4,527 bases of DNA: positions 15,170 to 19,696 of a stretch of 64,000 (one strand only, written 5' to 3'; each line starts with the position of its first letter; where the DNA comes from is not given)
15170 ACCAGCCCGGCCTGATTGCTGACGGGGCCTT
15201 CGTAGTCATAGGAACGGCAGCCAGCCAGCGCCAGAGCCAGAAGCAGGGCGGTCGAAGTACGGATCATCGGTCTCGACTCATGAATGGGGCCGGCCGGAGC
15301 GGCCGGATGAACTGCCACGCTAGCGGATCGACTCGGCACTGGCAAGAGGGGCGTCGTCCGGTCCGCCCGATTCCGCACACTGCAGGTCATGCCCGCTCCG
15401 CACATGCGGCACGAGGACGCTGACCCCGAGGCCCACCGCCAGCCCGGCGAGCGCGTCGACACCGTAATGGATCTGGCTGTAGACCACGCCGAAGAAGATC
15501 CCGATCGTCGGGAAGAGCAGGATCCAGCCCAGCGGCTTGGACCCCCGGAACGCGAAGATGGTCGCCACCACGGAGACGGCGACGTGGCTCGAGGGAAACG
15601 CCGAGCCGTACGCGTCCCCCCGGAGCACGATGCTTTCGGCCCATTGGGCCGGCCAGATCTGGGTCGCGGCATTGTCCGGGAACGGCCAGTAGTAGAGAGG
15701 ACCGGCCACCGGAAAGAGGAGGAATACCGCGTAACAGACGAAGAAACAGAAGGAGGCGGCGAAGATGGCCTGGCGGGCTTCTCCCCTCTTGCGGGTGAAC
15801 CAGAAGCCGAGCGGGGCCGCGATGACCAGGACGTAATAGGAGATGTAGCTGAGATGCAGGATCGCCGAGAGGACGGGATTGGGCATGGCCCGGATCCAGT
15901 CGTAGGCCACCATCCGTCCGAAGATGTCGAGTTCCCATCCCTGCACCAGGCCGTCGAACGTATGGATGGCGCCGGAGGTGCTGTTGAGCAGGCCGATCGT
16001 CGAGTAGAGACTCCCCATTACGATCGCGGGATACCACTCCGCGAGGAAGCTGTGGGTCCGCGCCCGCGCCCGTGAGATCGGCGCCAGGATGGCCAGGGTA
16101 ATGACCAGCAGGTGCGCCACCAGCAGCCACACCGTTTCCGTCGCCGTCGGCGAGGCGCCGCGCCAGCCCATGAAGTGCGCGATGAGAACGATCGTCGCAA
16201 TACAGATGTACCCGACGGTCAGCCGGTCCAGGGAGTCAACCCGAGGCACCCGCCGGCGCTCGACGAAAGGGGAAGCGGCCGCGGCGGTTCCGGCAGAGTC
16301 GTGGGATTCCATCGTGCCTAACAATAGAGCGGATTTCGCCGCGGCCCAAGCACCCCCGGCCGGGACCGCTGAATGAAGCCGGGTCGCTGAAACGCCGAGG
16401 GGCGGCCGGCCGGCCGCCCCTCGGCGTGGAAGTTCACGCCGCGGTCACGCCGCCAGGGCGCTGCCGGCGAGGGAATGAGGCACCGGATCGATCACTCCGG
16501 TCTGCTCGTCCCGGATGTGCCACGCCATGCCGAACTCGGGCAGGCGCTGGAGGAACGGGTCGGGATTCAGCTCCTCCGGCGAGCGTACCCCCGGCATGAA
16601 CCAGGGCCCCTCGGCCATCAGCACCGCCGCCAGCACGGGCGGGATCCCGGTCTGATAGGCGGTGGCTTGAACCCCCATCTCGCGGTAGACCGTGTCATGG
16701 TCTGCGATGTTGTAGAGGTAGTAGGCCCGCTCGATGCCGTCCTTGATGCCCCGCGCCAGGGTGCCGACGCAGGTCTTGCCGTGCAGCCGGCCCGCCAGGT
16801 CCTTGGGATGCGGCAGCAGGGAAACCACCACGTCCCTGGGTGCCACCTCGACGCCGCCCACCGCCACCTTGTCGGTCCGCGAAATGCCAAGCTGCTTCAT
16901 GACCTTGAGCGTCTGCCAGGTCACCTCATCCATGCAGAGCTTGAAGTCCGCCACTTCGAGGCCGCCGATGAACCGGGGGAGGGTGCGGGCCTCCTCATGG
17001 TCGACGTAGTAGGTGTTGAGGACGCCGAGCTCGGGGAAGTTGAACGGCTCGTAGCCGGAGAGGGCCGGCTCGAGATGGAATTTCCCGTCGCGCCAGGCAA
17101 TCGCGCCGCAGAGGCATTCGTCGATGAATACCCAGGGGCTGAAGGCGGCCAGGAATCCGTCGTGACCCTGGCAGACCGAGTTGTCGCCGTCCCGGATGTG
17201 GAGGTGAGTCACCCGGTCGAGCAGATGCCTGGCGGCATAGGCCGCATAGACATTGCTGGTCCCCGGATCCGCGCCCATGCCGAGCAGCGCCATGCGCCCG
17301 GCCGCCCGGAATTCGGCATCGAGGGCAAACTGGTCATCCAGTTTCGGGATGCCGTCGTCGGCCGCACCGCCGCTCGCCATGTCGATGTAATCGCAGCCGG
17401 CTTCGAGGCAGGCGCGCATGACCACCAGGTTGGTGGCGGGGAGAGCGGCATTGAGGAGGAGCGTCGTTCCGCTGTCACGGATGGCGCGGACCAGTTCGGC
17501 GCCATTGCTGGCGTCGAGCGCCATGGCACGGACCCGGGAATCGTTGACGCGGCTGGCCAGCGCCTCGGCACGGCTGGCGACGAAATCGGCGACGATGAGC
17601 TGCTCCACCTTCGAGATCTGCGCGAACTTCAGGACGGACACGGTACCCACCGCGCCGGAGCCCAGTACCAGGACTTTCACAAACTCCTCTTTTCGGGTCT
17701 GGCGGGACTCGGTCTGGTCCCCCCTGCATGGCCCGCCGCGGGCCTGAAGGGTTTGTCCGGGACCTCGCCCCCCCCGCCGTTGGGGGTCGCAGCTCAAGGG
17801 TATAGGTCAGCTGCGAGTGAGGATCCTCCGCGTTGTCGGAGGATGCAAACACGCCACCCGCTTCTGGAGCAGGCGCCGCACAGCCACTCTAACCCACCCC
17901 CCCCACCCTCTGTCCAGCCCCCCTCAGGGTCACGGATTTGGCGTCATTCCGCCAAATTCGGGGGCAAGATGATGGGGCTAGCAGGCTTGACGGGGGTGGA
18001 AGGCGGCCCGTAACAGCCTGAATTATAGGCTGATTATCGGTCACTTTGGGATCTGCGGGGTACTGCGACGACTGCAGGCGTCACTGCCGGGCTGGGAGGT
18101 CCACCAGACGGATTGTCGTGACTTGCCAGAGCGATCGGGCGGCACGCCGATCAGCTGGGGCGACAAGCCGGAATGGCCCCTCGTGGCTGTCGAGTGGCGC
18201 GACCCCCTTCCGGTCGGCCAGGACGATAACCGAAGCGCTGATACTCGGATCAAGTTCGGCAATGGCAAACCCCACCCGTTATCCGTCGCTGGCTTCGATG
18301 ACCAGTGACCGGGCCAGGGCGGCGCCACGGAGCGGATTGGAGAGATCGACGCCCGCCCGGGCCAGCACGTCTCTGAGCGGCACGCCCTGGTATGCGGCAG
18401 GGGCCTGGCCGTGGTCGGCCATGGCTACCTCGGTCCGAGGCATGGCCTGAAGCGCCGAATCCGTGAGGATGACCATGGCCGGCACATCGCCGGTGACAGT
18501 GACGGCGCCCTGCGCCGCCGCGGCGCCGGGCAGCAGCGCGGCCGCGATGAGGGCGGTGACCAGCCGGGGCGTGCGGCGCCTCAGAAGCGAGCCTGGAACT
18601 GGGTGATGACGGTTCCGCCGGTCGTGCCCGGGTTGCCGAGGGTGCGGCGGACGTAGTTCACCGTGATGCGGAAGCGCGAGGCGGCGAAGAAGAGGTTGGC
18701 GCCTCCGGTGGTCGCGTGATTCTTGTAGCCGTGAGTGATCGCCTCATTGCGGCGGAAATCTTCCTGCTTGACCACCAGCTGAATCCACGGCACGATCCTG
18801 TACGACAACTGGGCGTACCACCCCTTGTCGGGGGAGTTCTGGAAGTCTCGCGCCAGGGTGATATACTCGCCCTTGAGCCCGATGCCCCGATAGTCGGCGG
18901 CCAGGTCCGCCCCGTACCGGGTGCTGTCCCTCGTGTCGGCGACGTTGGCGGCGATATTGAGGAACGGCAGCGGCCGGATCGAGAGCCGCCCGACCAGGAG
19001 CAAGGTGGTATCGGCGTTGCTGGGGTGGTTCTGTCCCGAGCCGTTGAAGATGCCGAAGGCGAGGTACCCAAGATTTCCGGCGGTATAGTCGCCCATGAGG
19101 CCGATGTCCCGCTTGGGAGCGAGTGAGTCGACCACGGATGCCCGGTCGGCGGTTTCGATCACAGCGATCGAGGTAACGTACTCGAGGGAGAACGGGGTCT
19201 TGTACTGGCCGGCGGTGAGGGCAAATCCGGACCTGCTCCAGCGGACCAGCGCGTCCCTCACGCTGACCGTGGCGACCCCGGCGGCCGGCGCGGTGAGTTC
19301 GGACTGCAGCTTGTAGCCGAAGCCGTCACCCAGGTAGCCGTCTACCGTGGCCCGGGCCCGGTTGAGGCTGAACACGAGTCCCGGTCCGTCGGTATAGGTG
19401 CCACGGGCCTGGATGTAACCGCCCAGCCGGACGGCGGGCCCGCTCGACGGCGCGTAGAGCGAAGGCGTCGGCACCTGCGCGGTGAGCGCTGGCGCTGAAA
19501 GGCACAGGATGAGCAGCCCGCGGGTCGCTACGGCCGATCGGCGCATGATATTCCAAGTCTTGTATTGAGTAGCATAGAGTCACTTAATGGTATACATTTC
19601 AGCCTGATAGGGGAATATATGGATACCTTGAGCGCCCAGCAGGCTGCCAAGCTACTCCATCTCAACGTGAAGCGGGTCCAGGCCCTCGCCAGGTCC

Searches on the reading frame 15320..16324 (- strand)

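Call 33: search_protein_families(library=pfam, proteins=[window:15320-16324:-])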
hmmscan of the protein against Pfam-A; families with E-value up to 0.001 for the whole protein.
window:15320-16324:- (334 aa): 2 families
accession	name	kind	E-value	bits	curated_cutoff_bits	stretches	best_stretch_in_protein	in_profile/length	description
PF14378.12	PAP2_3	-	1.1e-19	71.5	27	1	143-302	21-188/190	PAP2 superfamily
PF01569.27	PAP2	-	6.9e-07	29.5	27.2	1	230-308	47-124/130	PAP2 superfamily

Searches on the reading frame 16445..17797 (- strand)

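Call 32: search_protein_families(library=pfam, proteins=[window:16445-17797:-])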
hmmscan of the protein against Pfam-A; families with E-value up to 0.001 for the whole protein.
window:16445-17797:- (450 aa): 2 families
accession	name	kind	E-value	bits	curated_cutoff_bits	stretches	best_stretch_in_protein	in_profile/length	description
PF16653.10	Sacchrp_dh_C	-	4.7e-21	76.5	31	1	175-423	1-264/265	Saccharopine dehydrogenase C-terminal domain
PF03435.24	Sacchrp_dh_NADP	-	8.8e-21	75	25.1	1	42-171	1-129/129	Saccharopine dehydrogenase NADP binding domain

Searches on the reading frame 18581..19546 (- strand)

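Call 33: search_protein_families(library=pfam, proteins=[window:18581-19546:-])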
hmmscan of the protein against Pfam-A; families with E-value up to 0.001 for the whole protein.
window:18581-19546:- (321 aa): 1 family
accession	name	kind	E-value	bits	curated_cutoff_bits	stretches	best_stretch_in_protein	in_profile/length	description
PF07396.17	Porin_O_P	-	1.6e-19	70.9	20.9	2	57-179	25-155/370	Phosphate-selective porin O and P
